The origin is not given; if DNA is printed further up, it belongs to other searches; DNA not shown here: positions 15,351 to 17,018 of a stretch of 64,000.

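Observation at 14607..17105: Apparently self-sufficient diiron enzyme: desaturase-like domain fused to a reductase and a ferredoxin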

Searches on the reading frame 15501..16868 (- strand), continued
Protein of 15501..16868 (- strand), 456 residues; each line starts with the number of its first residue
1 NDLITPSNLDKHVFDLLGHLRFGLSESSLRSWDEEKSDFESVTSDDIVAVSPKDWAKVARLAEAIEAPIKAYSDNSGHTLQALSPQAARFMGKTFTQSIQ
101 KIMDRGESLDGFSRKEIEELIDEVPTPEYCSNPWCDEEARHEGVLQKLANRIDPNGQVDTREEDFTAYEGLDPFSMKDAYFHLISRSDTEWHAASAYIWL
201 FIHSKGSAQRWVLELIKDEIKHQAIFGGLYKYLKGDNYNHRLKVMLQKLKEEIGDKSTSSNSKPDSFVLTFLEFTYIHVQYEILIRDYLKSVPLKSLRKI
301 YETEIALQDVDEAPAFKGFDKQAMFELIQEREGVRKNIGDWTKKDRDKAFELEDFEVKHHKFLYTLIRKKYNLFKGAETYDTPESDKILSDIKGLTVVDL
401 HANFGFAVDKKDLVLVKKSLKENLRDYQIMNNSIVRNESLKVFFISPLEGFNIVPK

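Call 56: find_encoding_contigs(protein=P0158, flank=7000, max_places=2)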
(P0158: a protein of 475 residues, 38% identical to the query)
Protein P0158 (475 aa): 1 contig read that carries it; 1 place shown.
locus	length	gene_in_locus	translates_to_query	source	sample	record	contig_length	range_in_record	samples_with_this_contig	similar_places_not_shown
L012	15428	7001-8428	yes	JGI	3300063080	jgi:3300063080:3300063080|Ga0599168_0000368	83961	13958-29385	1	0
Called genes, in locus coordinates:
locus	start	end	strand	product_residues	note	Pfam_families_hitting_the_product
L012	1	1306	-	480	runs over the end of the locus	PF02878:PGM_PMM_I, PF02879:PGM_PMM_II, PF02880:PGM_PMM_III, PF00408:PGM_PMM_IV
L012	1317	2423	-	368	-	PF00483:NTP_transferase, PF12804:NTP_transf_3, PF22640:ManC_GMP_beta-helix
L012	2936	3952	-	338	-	PF20511:PMI_typeI_cat (weak), PF07883:Cupin_2 (faint)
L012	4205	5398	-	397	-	PF00155:Aminotran_1_2, PF01041:DegT_DnrJ_EryC1, PF01053:Cys_Met_Meta_PP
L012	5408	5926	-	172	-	PF01467:CTP_transf_like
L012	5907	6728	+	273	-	PF00398:RrnaAD (weak), PF05175:MTS, PF13847:Methyltransf_31 (weak), PF08241:Methyltransf_11 (faint), PF08242:Methyltransf_12 (weak), PF13649:Methyltransf_25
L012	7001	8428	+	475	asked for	-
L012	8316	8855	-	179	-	-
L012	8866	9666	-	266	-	-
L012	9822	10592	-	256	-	-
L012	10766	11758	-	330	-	PF08240:ADH_N, PF00107:ADH_zinc_N, PF13602:ADH_zinc_N_2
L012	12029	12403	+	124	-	-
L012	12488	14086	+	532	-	PF01293:PEPCK_ATP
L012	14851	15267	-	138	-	-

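Call 57: find_encoding_contigs(protein=P0033, flank=7000, max_places=2)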
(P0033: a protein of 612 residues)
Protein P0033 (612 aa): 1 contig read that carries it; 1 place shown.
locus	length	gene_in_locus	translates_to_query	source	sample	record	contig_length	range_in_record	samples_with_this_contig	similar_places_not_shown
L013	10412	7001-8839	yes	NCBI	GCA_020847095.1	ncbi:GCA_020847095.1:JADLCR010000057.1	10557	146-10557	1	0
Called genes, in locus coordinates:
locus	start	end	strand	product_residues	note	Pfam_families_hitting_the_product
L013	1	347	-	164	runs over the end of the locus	PF01180:DHO_dh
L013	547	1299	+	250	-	-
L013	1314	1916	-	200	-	-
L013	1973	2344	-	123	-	-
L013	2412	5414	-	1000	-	-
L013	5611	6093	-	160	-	-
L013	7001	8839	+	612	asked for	-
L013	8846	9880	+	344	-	PF08240:ADH_N, PF00107:ADH_zinc_N, PF13602:ADH_zinc_N_2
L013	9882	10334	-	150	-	-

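Call 58: find_encoding_contigs(protein=P0012, flank=7000, max_places=2)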
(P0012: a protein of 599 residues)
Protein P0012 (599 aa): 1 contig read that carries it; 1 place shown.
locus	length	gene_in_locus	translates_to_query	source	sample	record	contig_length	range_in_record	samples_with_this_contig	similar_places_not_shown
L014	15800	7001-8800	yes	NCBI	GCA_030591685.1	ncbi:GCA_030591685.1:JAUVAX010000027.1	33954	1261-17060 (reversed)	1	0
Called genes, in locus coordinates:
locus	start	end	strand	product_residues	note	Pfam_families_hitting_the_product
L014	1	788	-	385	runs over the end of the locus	PF13439:Glyco_transf_4, PF13579:Glyco_trans_4_4 (faint), PF00534:Glycos_transf_1, PF13692:Glyco_trans_1_4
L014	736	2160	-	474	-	PF00953:Glycos_transf_4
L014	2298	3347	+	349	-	PF01073:3Beta_HSD, PF01370:Epimerase, PF02719:Polysacc_synt_2, PF04321:RmlD_sub_bind (weak), PF16363:GDP_Man_Dehyd, PF07993:NAD_binding_4, PF13460:NAD_binding_10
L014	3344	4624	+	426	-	PF03721:UDPG_MGDP_dh_N, PF00984:UDPG_MGDP_dh, PF03720:UDPG_MGDP_dh_C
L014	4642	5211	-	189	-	-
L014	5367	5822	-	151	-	PF01451:LMWPc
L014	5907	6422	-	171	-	PF09988:DUF2227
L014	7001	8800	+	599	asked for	-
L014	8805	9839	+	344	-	PF08240:ADH_N, PF00107:ADH_zinc_N, PF13602:ADH_zinc_N_2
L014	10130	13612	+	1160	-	PF02811:PHP, PF07733:DNA_pol3_alpha, PF17657:DNA_pol3_finger, PF14579:HHH_6, PF01336:tRNA_anti-codon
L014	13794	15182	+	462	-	PF01212:Beta_elim_lyase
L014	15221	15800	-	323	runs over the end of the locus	-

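Call 61: search_protein_families(library=pfam, proteins=[P0015, P0083, P0099, P0131, P0025, P0036, P0060, P0047, P0022, P0024], max_evalue=0.01)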
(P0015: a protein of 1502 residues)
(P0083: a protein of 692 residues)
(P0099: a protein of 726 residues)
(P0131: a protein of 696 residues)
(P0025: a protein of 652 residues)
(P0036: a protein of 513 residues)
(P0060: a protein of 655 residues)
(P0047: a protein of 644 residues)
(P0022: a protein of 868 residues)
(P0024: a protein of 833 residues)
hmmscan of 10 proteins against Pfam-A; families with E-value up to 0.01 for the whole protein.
P0015 (1502 aa): 2 families
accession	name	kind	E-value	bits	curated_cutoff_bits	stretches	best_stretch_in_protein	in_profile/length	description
PF00175.26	NAD_binding_1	-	3.5e-19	69.9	22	1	1299-1401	1-107/109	Oxidoreductase NAD-binding domain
PF04324.20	Fer2_BFD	-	3.1e-10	40.7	26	1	1446-1493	1-48/50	BFD-like [2Fe-2S] binding domain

P0083 (692 aa): 4 families
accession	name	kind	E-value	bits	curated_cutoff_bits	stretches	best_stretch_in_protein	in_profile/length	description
PF17820.7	PDZ_6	-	1.1e-07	32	27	1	535-560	2-27/54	PDZ domain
PF00595.29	PDZ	-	9.3e-06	26.4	23.2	1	531-560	25-54/81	PDZ domain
PF13180.12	PDZ_2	-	0.0032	18.1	27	1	531-561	12-42/80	PDZ domain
PF02915.23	Rubrerythrin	-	0.0055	17.5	22.8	0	166-254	40-135/137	Rubrerythrin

P0099 (726 aa): 0 families

P0131 (696 aa): 0 families

P0025 (652 aa): 1 family
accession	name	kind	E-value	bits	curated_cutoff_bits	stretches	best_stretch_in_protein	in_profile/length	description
PF04324.20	Fer2_BFD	-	8.8e-13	48.8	26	1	597-645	1-49/50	BFD-like [2Fe-2S] binding domain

P0036 (513 aa): 1 family
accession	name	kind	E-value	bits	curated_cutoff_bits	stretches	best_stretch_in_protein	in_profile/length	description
PF04324.20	Fer2_BFD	-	3.8e-09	37.2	26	1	468-513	3-48/50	BFD-like [2Fe-2S] binding domain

P0060 (655 aa): 1 family
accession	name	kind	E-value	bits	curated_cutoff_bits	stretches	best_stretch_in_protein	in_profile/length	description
PF23057.1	RBD_ZCCHC3_1st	-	0.0094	16.5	27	0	37-58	50-71/78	ZCCHC3, first RNA-binding domain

P0047 (644 aa): 0 families

P0022 (868 aa): 1 family
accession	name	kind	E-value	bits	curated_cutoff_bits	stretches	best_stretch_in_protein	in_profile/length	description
PF00175.26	NAD_binding_1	-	3e-17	63.7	22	1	724-824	1-107/109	Oxidoreductase NAD-binding domain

P0024 (833 aa): 2 families
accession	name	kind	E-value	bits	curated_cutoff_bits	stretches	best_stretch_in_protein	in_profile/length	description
PF00175.26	NAD_binding_1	-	1.3e-18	68.1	22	1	637-739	1-107/109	Oxidoreductase NAD-binding domain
PF04324.20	Fer2_BFD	-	2.6e-10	40.9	26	1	783-825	1-44/50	BFD-like [2Fe-2S] binding domain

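Call 65: list_cluster_members(proteins=[P0050, P0058, P0067, P0047, P0039, P0032, P0099, P0024, P0015, P0012])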
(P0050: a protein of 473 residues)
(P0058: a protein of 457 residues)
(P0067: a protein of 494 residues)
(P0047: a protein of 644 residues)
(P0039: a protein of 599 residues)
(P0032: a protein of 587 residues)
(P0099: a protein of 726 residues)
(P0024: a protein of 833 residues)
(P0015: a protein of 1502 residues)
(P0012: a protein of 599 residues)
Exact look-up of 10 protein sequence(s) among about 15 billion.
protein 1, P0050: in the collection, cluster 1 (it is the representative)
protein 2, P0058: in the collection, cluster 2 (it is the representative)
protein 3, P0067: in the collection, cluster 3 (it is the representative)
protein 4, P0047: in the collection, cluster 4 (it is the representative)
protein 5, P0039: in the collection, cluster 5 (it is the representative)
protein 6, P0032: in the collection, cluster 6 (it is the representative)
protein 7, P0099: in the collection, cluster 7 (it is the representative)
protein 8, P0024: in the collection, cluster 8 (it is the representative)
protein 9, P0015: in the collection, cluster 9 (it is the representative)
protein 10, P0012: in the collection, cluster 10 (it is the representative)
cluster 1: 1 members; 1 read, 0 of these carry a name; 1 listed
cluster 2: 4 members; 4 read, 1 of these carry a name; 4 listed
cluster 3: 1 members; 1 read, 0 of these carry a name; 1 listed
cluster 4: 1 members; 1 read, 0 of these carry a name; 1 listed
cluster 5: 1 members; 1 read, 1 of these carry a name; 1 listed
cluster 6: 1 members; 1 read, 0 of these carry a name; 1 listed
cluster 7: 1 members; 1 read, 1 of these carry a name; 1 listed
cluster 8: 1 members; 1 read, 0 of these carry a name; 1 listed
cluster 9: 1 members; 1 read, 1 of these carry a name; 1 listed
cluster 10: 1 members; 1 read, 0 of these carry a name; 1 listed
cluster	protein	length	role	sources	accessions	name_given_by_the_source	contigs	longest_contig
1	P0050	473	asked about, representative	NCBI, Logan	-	-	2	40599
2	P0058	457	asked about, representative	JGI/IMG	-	-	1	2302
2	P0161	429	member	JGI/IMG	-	hypothetical protein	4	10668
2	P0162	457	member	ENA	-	-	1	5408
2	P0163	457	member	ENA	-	-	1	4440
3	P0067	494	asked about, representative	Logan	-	-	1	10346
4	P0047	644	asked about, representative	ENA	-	-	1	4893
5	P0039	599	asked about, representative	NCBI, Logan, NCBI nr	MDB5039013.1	MAG: hypothetical protein JWQ35_2541 [Bacteriovoracaceae bacterium] | hypothetical protein [Bacteriovoracaceae bacterium]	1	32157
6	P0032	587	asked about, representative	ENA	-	-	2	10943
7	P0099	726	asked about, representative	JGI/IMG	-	hypothetical protein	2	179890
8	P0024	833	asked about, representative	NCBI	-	-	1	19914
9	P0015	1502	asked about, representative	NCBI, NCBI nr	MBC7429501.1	MAG: (2Fe-2S)-binding protein [Bacteriovorax sp.] | (2Fe-2S)-binding protein [Bacteriovorax sp.]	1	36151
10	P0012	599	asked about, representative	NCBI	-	-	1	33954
